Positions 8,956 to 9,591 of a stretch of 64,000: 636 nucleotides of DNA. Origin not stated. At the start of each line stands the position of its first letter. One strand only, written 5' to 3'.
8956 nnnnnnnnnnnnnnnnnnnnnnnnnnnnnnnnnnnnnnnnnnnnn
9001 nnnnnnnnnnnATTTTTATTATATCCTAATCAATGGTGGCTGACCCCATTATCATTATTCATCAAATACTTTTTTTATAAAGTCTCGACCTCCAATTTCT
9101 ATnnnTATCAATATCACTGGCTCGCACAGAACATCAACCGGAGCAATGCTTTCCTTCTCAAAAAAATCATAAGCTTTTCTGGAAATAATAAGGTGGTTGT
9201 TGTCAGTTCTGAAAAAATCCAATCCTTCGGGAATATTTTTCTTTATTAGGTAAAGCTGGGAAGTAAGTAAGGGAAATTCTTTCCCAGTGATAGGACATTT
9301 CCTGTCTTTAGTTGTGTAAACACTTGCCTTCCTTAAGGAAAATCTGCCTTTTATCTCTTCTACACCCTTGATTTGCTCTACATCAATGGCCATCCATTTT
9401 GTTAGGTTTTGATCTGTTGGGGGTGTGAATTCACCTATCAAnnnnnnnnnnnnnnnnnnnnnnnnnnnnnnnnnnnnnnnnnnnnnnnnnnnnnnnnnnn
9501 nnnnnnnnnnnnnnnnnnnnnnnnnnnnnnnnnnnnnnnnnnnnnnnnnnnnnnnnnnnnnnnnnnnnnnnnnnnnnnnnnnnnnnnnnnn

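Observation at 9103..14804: Giant secreted transglutaminase-like protein tipped with an HNH/LHH-type nuclease, followed by a candidate immunity gene (polymorphic-toxin architecture)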

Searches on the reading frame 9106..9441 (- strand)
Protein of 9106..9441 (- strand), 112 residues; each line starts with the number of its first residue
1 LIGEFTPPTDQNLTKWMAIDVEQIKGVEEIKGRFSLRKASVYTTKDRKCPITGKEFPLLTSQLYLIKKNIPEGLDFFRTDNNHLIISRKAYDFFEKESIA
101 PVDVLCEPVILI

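Call 68: search_protein_families(library=pfam, proteins=[window:9106-9441:-], max_evalue=10)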
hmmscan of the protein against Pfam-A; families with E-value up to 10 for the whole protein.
seq(112 aa): 3 families
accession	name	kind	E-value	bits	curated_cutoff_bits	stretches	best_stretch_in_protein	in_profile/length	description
PF09535.15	Gmx_para_CXXCG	-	0.00021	21.2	25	1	29-86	154-212/236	Protein of unknown function (Gmx_para_CXXCG)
PF25111.1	AtTam9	-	0.043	14.5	27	1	6-28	19-41/78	AtTam9 family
PF16831.10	CssAB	-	0.23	12.3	23.6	0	9-45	64-100/129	CS6 fimbrial subunits A and B, Coli surface antigen 6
